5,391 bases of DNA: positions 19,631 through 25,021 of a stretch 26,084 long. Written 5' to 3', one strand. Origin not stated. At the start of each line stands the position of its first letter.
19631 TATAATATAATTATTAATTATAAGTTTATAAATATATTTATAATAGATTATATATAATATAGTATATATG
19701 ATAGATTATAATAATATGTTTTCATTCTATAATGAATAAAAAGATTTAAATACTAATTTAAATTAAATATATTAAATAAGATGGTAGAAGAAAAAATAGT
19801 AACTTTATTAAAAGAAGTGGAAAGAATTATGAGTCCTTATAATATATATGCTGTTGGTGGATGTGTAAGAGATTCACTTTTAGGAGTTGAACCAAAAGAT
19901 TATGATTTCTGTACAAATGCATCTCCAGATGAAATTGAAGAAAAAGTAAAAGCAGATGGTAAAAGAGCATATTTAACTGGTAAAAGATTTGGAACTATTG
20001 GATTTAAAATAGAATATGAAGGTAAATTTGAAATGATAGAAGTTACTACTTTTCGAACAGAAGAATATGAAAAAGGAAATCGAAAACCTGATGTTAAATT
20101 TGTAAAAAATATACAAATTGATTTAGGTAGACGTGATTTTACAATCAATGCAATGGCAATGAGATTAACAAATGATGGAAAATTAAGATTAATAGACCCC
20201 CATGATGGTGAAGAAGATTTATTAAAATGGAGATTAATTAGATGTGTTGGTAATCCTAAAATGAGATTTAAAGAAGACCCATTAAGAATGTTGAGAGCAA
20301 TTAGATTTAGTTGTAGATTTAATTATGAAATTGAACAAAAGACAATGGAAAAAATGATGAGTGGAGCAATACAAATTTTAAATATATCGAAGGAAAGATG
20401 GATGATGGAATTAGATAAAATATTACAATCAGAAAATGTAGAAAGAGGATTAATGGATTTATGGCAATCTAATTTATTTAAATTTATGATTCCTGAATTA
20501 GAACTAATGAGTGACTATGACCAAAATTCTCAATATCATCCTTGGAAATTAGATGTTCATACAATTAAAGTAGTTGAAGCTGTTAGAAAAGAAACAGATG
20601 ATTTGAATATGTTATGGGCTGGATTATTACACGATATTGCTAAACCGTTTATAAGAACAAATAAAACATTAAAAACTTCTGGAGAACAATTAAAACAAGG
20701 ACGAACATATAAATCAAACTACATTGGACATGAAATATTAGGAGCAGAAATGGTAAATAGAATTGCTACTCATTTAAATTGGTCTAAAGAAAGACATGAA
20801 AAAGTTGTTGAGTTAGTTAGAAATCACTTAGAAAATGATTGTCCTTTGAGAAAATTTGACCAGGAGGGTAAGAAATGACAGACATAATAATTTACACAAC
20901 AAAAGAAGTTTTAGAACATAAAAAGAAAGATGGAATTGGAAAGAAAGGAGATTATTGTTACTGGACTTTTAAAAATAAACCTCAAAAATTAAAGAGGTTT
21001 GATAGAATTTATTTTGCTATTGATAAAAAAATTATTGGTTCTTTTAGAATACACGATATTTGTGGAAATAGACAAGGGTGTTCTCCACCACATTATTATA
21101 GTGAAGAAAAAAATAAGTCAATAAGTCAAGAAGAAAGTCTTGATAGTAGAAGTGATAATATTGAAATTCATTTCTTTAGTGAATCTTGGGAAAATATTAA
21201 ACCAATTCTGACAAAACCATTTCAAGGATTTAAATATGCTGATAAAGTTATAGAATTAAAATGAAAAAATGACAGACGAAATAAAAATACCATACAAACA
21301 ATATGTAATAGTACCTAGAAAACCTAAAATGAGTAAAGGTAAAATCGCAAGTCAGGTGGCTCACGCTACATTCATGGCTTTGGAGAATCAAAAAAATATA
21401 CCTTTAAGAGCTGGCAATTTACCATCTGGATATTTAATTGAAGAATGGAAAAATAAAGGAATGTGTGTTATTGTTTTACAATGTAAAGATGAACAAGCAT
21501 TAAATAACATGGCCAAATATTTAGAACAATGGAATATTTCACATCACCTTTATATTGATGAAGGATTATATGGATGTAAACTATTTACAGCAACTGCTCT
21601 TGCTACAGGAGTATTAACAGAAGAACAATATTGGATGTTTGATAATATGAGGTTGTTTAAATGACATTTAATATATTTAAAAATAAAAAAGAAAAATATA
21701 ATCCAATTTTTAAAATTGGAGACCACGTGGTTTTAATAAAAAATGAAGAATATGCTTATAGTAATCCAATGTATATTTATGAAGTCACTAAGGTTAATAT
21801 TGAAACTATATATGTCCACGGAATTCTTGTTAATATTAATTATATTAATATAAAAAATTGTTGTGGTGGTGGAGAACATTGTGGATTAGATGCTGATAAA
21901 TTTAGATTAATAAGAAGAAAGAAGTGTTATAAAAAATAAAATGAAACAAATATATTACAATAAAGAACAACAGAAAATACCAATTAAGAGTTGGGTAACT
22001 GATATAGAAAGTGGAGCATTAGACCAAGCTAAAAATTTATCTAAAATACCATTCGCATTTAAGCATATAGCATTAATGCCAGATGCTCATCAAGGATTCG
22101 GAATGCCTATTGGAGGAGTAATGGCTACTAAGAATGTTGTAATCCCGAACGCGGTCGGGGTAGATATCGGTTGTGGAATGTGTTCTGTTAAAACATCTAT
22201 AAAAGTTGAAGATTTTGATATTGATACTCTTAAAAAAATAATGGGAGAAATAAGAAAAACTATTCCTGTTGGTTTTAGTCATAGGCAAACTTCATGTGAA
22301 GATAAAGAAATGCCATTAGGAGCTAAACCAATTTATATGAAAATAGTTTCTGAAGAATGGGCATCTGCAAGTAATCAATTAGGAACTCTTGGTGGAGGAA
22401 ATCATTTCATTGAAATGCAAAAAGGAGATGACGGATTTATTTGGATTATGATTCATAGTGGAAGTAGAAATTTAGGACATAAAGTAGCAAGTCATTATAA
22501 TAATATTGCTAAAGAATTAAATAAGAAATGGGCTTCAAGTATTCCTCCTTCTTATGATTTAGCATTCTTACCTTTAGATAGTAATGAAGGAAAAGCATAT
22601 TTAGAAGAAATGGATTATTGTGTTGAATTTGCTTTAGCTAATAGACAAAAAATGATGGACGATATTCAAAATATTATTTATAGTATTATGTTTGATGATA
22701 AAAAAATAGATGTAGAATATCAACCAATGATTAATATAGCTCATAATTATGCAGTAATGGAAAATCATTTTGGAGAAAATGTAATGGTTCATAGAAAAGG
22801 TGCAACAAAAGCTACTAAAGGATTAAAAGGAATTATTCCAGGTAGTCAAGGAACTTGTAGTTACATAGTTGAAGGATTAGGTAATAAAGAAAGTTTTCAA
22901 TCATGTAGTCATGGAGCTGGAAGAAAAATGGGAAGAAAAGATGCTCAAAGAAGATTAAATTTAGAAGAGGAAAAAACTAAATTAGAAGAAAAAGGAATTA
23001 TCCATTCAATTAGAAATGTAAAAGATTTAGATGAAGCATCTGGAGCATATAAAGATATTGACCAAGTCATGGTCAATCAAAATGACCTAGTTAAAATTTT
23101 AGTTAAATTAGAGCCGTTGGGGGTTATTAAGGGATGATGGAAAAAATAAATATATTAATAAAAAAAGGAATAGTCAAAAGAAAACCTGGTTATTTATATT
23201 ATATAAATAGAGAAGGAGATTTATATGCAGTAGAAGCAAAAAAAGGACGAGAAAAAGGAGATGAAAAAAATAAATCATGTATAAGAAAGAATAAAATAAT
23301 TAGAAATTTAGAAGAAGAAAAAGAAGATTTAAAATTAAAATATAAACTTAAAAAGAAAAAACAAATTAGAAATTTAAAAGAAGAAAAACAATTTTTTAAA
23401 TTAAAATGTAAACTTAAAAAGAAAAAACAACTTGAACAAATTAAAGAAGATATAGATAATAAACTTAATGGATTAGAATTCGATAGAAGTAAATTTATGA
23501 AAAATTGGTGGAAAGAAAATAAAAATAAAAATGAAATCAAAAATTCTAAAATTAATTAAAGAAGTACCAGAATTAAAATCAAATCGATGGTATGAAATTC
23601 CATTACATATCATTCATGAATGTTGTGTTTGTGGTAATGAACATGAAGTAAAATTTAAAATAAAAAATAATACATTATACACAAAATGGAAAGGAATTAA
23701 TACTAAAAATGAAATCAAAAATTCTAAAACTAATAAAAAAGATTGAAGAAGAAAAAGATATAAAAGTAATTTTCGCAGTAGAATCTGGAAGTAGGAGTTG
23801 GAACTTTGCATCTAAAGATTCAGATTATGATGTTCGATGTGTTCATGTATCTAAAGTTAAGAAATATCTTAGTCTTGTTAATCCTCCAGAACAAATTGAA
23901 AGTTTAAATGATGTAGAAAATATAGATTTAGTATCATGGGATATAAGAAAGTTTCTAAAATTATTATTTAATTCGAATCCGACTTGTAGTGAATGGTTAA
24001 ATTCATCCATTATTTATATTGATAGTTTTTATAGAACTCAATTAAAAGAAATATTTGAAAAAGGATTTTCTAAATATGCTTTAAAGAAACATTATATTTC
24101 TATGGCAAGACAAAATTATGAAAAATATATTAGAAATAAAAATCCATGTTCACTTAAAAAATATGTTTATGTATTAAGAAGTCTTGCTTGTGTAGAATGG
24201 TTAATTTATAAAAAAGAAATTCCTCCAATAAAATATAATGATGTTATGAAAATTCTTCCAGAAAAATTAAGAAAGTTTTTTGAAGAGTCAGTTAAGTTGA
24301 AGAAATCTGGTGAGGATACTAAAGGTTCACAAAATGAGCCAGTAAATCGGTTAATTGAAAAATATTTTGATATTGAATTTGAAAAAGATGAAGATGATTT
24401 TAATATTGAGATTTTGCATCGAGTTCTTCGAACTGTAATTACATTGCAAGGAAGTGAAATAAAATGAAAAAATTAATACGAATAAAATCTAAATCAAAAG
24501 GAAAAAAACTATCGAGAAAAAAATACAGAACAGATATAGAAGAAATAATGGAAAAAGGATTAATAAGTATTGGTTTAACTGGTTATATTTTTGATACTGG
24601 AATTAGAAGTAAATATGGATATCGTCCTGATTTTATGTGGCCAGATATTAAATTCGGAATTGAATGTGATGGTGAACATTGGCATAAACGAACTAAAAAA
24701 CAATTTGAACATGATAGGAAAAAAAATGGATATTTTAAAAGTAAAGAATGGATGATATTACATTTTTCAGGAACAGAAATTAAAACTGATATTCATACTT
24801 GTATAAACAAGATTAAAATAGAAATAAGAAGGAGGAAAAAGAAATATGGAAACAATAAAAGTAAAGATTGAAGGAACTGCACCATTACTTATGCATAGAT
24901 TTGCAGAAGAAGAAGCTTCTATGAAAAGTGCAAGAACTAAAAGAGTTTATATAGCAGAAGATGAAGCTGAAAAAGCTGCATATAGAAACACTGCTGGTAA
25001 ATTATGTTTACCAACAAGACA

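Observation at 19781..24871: Nine-gene plus-strand island combining CCA-adding/HD enzyme, PTH2, RtcB and an RlaP-like nucleotidyltransferase: a multi-pronged tRNA repair (counter-defence) cassette with uncharacterised partners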

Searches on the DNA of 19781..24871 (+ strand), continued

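Call 82: search_rna_families(sources=[L034, L042, L045, L047, L048, L054, L061, L062], threshold=gathering)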
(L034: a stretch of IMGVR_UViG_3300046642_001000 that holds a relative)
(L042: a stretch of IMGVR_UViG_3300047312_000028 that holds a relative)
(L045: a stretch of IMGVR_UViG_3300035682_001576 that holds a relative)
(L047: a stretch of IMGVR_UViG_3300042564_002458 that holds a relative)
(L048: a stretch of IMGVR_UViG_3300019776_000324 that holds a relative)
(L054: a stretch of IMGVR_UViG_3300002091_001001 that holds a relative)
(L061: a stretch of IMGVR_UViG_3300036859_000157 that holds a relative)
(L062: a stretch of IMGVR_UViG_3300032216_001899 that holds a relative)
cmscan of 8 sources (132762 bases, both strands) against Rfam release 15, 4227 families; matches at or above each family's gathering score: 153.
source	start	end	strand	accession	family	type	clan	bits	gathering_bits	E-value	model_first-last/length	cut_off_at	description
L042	2351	2653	+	RF00010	RNaseP_bact_a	Gene; ribozyme;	CL00002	176.6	100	5.1e-55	1-367/367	no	Bacterial RNase P class A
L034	19035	19322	+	RF00010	RNaseP_bact_a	Gene; ribozyme;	CL00002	166.9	100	9.8e-52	1-367/367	no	Bacterial RNase P class A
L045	19674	19746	+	RF00005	tRNA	Gene; tRNA;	CL00001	72.2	29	1.7e-13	1-71/71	no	tRNA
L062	468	541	+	RF00005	tRNA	Gene; tRNA;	CL00001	69.3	29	1e-12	1-71/71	no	tRNA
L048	13293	13365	+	RF00005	tRNA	Gene; tRNA;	CL00001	69.2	29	1.1e-12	1-71/71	no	tRNA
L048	9875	9948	+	RF00005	tRNA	Gene; tRNA;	CL00001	69.2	29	1.1e-12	1-71/71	no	tRNA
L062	2511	2583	+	RF00005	tRNA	Gene; tRNA;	CL00001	69.1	29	1.2e-12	1-71/71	no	tRNA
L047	14369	14442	+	RF00005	tRNA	Gene; tRNA;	CL00001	68.9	29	1.3e-12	1-71/71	no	tRNA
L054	3868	3938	+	RF00005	tRNA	Gene; tRNA;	CL00001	68.1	29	2.2e-12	1-71/71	no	tRNA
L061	5880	5952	+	RF00005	tRNA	Gene; tRNA;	CL00001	68.1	29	2.1e-12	1-71/71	no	tRNA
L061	3494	3565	+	RF00005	tRNA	Gene; tRNA;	CL00001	67.9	29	2.5e-12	1-71/71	no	tRNA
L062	93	164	+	RF00005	tRNA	Gene; tRNA;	CL00001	67.9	29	2.4e-12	1-71/71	no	tRNA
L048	4068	4139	+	RF00005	tRNA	Gene; tRNA;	CL00001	67.8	29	2.6e-12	1-71/71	no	tRNA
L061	5454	5526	+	RF00005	tRNA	Gene; tRNA;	CL00001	67.8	29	2.6e-12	1-71/71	no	tRNA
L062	5563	5634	+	RF00005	tRNA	Gene; tRNA;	CL00001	67.8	29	2.7e-12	1-71/71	no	tRNA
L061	5381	5452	+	RF00005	tRNA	Gene; tRNA;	CL00001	66.9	29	4.7e-12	1-71/71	no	tRNA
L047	7829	7901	+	RF00005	tRNA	Gene; tRNA;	CL00001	66.4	29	6.5e-12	1-71/71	no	tRNA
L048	3464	3537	+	RF00005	tRNA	Gene; tRNA;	CL00001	66.3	29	7e-12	1-71/71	no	tRNA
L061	3350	3420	+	RF00005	tRNA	Gene; tRNA;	CL00001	66.1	29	7.7e-12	1-71/71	no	tRNA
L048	3713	3784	+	RF00005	tRNA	Gene; tRNA;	CL00001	65.9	29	8.9e-12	1-71/71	no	tRNA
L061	2490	2563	+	RF00005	tRNA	Gene; tRNA;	CL00001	65.4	29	1.2e-11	1-71/71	no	tRNA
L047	14927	14998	+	RF00005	tRNA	Gene; tRNA;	CL00001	65.1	29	1.5e-11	1-71/71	no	tRNA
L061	5954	6025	+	RF00005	tRNA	Gene; tRNA;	CL00001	65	29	1.5e-11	1-71/71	no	tRNA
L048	5289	5359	+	RF00005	tRNA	Gene; tRNA;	CL00001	64.9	29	1.6e-11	1-71/71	no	tRNA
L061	6027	6098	+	RF00005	tRNA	Gene; tRNA;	CL00001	64.9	29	1.7e-11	1-71/71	no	tRNA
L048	5969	6042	+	RF00005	tRNA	Gene; tRNA;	CL00001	64.6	29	1.9e-11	1-71/71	no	tRNA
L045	19753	19824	+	RF00005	tRNA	Gene; tRNA;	CL00001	64.4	29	2.2e-11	1-71/71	no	tRNA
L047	7744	7816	+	RF00005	tRNA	Gene; tRNA;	CL00001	64.4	29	2.2e-11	1-71/71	no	tRNA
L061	3203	3275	+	RF00005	tRNA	Gene; tRNA;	CL00001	64.2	29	2.6e-11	1-71/71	no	tRNA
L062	839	910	+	RF00005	tRNA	Gene; tRNA;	CL00001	64.1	29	2.7e-11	1-71/71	no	tRNA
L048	6634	6704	+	RF00005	tRNA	Gene; tRNA;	CL00001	63.9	29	3.2e-11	1-71/71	no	tRNA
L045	11898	11982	+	RF00005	tRNA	Gene; tRNA;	CL00001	63.8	29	3.3e-11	1-71/71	no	tRNA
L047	6876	6960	+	RF00005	tRNA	Gene; tRNA;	CL00001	63.8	29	3.3e-11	1-71/71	no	tRNA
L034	20011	20083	+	RF00005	tRNA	Gene; tRNA;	CL00001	63.7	29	3.5e-11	1-71/71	no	tRNA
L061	3647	3731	+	RF00005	tRNA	Gene; tRNA;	CL00001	63.2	29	4.9e-11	1-71/71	no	tRNA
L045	20102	20174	+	RF00005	tRNA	Gene; tRNA;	CL00001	63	29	5.5e-11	1-71/71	no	tRNA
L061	4837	4910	+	RF00005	tRNA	Gene; tRNA;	CL00001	62.3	29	8.7e-11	1-71/71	no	tRNA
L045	555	628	+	RF00005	tRNA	Gene; tRNA;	CL00001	62.1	29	9.6e-11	1-71/71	no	tRNA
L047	15566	15637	+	RF00005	tRNA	Gene; tRNA;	CL00001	62.1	29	9.9e-11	1-71/71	no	tRNA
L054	5509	5579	+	RF00005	tRNA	Gene; tRNA;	CL00001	62.1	29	9.4e-11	1-71/71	no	tRNA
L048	4147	4219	+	RF00005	tRNA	Gene; tRNA;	CL00001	61.8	29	1.2e-10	1-71/71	no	tRNA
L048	2703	2778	+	RF00005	tRNA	Gene; tRNA;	CL00001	61.5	29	1.4e-10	1-71/71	no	tRNA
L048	3346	3420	+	RF00005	tRNA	Gene; tRNA;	CL00001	61.3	29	1.6e-10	1-71/71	no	tRNA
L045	12034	12104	+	RF00005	tRNA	Gene; tRNA;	CL00001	61.2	29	1.7e-10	1-71/71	no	tRNA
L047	7013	7083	+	RF00005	tRNA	Gene; tRNA;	CL00001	61.2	29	1.7e-10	1-71/71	no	tRNA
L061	2823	2895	+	RF00005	tRNA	Gene; tRNA;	CL00001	61.1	29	1.8e-10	1-71/71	no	tRNA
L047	2135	2206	+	RF00005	tRNA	Gene; tRNA;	CL00001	60.8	29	2.3e-10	1-71/71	no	tRNA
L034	17121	17192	+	RF00005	tRNA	Gene; tRNA;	CL00001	60.7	29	2.4e-10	1-71/71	no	tRNA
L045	2717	2787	+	RF00005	tRNA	Gene; tRNA;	CL00001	60.6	29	2.6e-10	1-71/71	no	tRNA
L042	427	497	+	RF00005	tRNA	Gene; tRNA;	CL00001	60.3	29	3.1e-10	1-71/71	no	tRNA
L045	2888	2960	+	RF00005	tRNA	Gene; tRNA;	CL00001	60.1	29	3.3e-10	1-71/71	no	tRNA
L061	6348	6421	+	RF00005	tRNA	Gene; tRNA;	CL00001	60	29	3.6e-10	1-71/71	no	tRNA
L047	15209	15290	+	RF00005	tRNA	Gene; tRNA;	CL00001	59.9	29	3.8e-10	1-71/71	no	tRNA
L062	2432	2504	+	RF00005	tRNA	Gene; tRNA;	CL00001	59.8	29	4.1e-10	1-71/71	no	tRNA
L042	4169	4242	+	RF00005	tRNA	Gene; tRNA;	CL00001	59.7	29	4.4e-10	1-71/71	no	tRNA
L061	3129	3201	+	RF00005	tRNA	Gene; tRNA;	CL00001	59.7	29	4.3e-10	1-71/71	no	tRNA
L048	6143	6225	+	RF00005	tRNA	Gene; tRNA;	CL00001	59.6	29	4.7e-10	1-71/71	no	tRNA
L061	3422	3492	+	RF00005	tRNA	Gene; tRNA;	CL00001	59.4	29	5.4e-10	1-71/71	no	tRNA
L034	18956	19026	+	RF00005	tRNA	Gene; tRNA;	CL00001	59.2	29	6.1e-10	1-71/71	no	tRNA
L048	2788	2860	+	RF00005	tRNA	Gene; tRNA;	CL00001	59.2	29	6.1e-10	1-71/71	no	tRNA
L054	4040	4111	+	RF00005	tRNA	Gene; tRNA;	CL00001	59.2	29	6.3e-10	1-71/71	no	tRNA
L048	3548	3620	+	RF00005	tRNA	Gene; tRNA;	CL00001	58.8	29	7.7e-10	1-71/71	no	tRNA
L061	4912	4982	+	RF00005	tRNA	Gene; tRNA;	CL00001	58.8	29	7.7e-10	1-71/71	no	tRNA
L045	12765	12835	+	RF00005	tRNA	Gene; tRNA;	CL00001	58.5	29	9.2e-10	1-71/71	no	tRNA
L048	6746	6816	+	RF00005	tRNA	Gene; tRNA;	CL00001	58.5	29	9.3e-10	1-71/71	no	tRNA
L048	9611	9681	+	RF00005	tRNA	Gene; tRNA;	CL00001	58.3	29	1.1e-09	1-71/71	no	tRNA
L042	3709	3781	+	RF00005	tRNA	Gene; tRNA;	CL00001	58.1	29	1.2e-09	1-71/71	no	tRNA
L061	2897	2969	+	RF00005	tRNA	Gene; tRNA;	CL00001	57.9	29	1.4e-09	1-71/71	no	tRNA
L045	895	969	+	RF00005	tRNA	Gene; tRNA;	CL00001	57.7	29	1.6e-09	1-71/71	no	tRNA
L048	9795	9866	+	RF00005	tRNA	Gene; tRNA;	CL00001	57.7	29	1.6e-09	1-71/71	no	tRNA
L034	19323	19397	+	RF00005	tRNA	Gene; tRNA;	CL00001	57.5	29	1.8e-09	1-71/71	no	tRNA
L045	639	712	+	RF00005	tRNA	Gene; tRNA;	CL00001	57.3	29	2e-09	1-71/71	no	tRNA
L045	9061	9132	+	RF00005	tRNA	Gene; tRNA;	CL00001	57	29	2.4e-09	1-71/71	no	tRNA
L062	10025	10115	+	RF00005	tRNA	Gene; tRNA;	CL00001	57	29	2.4e-09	1-71/71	no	tRNA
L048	3974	4058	+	RF00005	tRNA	Gene; tRNA;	CL00001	56.9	29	2.6e-09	1-71/71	no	tRNA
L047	3563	3634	+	RF00005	tRNA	Gene; tRNA;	CL00001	56.8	29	2.8e-09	1-71/71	no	tRNA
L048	8042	8128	+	RF00005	tRNA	Gene; tRNA;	CL00001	56.4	29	3.6e-09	1-71/71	no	tRNA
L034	19520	19594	+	RF00005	tRNA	Gene; tRNA;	CL00001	56.3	29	3.7e-09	1-71/71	no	tRNA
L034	19758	19830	+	RF00005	tRNA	Gene; tRNA;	CL00001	56.3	29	3.8e-09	1-71/71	no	tRNA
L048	5380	5450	+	RF00005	tRNA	Gene; tRNA;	CL00001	56.3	29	3.9e-09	1-71/71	no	tRNA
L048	6873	6944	+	RF00005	tRNA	Gene; tRNA;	CL00001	56.2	29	4e-09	1-71/71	no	tRNA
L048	6053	6132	+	RF00005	tRNA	Gene; tRNA;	CL00001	56.2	29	4.1e-09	1-71/71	no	tRNA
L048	8214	8285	+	RF00005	tRNA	Gene; tRNA;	CL00001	56.1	29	4.4e-09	1-71/71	no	tRNA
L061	4609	4681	+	RF00005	tRNA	Gene; tRNA;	CL00001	56.1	29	4.5e-09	1-71/71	no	tRNA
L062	6927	7013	+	RF00005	tRNA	Gene; tRNA;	CL00001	56.1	29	4.2e-09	1-71/71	no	tRNA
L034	18386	18457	+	RF00005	tRNA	Gene; tRNA;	CL00001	56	29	4.6e-09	1-71/71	no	tRNA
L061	5781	5853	+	RF00005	tRNA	Gene; tRNA;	CL00001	55.8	29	5.3e-09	1-71/71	no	tRNA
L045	8980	9051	+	RF00005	tRNA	Gene; tRNA;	CL00001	55.7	29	5.8e-09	1-71/71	no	tRNA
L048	8133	8203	+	RF00005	tRNA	Gene; tRNA;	CL00001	55.6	29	6e-09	1-71/71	no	tRNA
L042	3305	3379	+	RF00005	tRNA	Gene; tRNA;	CL00001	55.4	29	6.9e-09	1-71/71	no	tRNA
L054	2567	2639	+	RF00005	tRNA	Gene; tRNA;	CL00001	55.4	29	6.6e-09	1-71/71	no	tRNA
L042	248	318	+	RF00005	tRNA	Gene; tRNA;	CL00001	54.7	29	1.1e-08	1-71/71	no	tRNA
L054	553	625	+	RF00005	tRNA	Gene; tRNA;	CL00001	54.5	29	1.2e-08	1-71/71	no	tRNA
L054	5074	5145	+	RF00005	tRNA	Gene; tRNA;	CL00001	54.5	29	1.2e-08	1-71/71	no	tRNA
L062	2596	2667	+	RF00005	tRNA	Gene; tRNA;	CL00001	54.5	29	1.2e-08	1-71/71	no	tRNA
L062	759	830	+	RF00005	tRNA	Gene; tRNA;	CL00001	54.5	29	1.2e-08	1-71/71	no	tRNA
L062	1030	1101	+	RF00005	tRNA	Gene; tRNA;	CL00001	54.3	29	1.4e-08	1-71/71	no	tRNA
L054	1254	1325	+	RF00005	tRNA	Gene; tRNA;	CL00001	54.2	29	1.5e-08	1-71/71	no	tRNA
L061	4124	4194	+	RF00005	tRNA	Gene; tRNA;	CL00001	54.2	29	1.4e-08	1-71/71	no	tRNA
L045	20013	20093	+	RF00005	tRNA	Gene; tRNA;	CL00001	54.1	29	1.5e-08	1-71/71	no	tRNA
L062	386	460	+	RF00005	tRNA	Gene; tRNA;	CL00001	54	29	1.7e-08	1-71/71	no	tRNA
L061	4683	4763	+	RF00005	tRNA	Gene; tRNA;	CL00001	53.9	29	1.7e-08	1-71/71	no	tRNA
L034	18777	18847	+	RF00005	tRNA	Gene; tRNA;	CL00001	53.8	29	1.9e-08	1-71/71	no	tRNA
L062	678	748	+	RF00005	tRNA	Gene; tRNA;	CL00001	53.2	29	2.7e-08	1-71/71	no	tRNA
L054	746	817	+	RF00005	tRNA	Gene; tRNA;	CL00001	52.8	29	3.5e-08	1-71/71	no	tRNA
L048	3795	3881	+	RF00005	tRNA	Gene; tRNA;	CL00001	52.6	29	4e-08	1-71/71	no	tRNA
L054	4120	4192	+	RF00005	tRNA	Gene; tRNA;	CL00001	52.2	29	5.2e-08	1-71/71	no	tRNA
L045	808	882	+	RF00005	tRNA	Gene; tRNA;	CL00001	51.6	29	7.3e-08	1-71/71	no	tRNA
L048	12941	13030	+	RF00005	tRNA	Gene; tRNA;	CL00001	50.7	29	1.4e-07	1-71/71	no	tRNA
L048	7964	8036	+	RF00005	tRNA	Gene; tRNA;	CL00001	50.5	29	1.5e-07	1-71/71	no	tRNA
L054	322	397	+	RF00005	tRNA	Gene; tRNA;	CL00001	50.5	29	1.5e-07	1-71/71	no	tRNA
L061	2749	2821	+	RF00005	tRNA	Gene; tRNA;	CL00001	50.4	29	1.6e-07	1-71/71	no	tRNA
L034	19679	19753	+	RF00005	tRNA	Gene; tRNA;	CL00001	50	29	2e-07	1-71/71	no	tRNA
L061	6275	6346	+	RF00005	tRNA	Gene; tRNA;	CL00001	50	29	2.1e-07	1-71/71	no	tRNA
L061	4765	4835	+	RF00005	tRNA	Gene; tRNA;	CL00001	50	29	2.1e-07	1-71/71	no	tRNA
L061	5528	5609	+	RF00005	tRNA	Gene; tRNA;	CL00001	49.7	29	2.6e-07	1-71/71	no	tRNA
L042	3387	3459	+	RF00005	tRNA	Gene; tRNA;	CL00001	49.6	29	2.6e-07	1-71/71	no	tRNA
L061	4533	4607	+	RF00005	tRNA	Gene; tRNA;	CL00001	49.2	29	3.5e-07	1-71/71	no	tRNA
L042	505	576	+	RF00005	tRNA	Gene; tRNA;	CL00001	49.1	29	3.7e-07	1-71/71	no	tRNA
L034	20448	20519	+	RF00005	tRNA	Gene; tRNA;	CL00001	49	29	3.9e-07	1-71/71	no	tRNA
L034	18615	18688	+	RF00005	tRNA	Gene; tRNA;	CL00001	48.2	29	6.4e-07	1-71/71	no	tRNA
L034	19402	19477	+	RF00005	tRNA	Gene; tRNA;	CL00001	48.2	29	6.5e-07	1-71/71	no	tRNA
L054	1335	1406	+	RF00005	tRNA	Gene; tRNA;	CL00001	47.9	29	7.7e-07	1-71/71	no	tRNA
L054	1172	1243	+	RF00005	tRNA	Gene; tRNA;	CL00001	47.8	29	8.2e-07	1-71/71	no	tRNA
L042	3547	3617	+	RF00005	tRNA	Gene; tRNA;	CL00001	46.9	29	1.5e-06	1-71/71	no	tRNA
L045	725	796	+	RF00005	tRNA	Gene; tRNA;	CL00001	46.7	29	1.7e-06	1-71/71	no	tRNA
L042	1346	1420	+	RF00005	tRNA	Gene; tRNA;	CL00001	46.2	29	2.3e-06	1-71/71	no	tRNA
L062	2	84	+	RF00005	tRNA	Gene; tRNA;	CL00001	46.2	29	2.3e-06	1-71/71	no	tRNA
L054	2491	2561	+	RF00005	tRNA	Gene; tRNA;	CL00001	46.1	29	2.4e-06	1-71/71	no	tRNA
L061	3277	3348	+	RF00005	tRNA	Gene; tRNA;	CL00001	45.6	29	3.3e-06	1-71/71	no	tRNA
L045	2179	2265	+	RF00005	tRNA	Gene; tRNA;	CL00001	44.9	29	5.2e-06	1-71/71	no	tRNA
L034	20552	20623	+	RF00005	tRNA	Gene; tRNA;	CL00001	43.9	29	1e-05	1-71/71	no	tRNA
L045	6347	6417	+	RF00005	tRNA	Gene; tRNA;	CL00001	43.3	29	1.4e-05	1-71/71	no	tRNA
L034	20363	20435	+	RF00005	tRNA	Gene; tRNA;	CL00001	42.8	29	2e-05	1-71/71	no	tRNA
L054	1515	1585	+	RF00005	tRNA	Gene; tRNA;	CL00001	42.7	29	2.1e-05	1-71/71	no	tRNA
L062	183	237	+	RF00005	tRNA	Gene; tRNA;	CL00001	42.6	29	2.2e-05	9-63/71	no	tRNA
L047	3644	3715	+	RF00005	tRNA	Gene; tRNA;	CL00001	42.3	29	2.7e-05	1-71/71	no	tRNA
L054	2093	2162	+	RF00005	tRNA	Gene; tRNA;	CL00001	41.8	29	3.8e-05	1-71/71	no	tRNA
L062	547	619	+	RF00005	tRNA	Gene; tRNA;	CL00001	41.1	29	6e-05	1-71/71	no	tRNA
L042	2043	2117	+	RF00005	tRNA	Gene; tRNA;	CL00001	41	29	6.2e-05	1-71/71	no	tRNA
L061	3058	3127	+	RF00005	tRNA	Gene; tRNA;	CL00001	38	29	0.00043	1-71/71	no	tRNA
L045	9416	9485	+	RF00005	tRNA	Gene; tRNA;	CL00001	37.4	29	0.00061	1-71/71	no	tRNA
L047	4189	4258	+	RF00005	tRNA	Gene; tRNA;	CL00001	37.4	29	0.00061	1-71/71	no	tRNA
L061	6101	6174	+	RF00005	tRNA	Gene; tRNA;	CL00001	37.3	29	0.00067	1-71/71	no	tRNA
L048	2611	2691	+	RF00005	tRNA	Gene; tRNA;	CL00001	36.5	29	0.0011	1-71/71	no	tRNA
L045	9318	9399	+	RF00005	tRNA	Gene; tRNA;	CL00001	36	29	0.0015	1-71/71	no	tRNA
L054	3947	4019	+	RF00005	tRNA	Gene; tRNA;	CL00001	35.9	29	0.0016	1-71/71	no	tRNA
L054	2173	2242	+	RF00005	tRNA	Gene; tRNA;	CL00001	35.9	29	0.0016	1-71/71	no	tRNA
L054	909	981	+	RF00005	tRNA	Gene; tRNA;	CL00001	32.4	29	0.015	1-71/71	no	tRNA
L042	746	813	+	RF00005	tRNA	Gene; tRNA;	CL00001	32.3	29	0.016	3-68/71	no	tRNA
(3 more, lower-scoring)
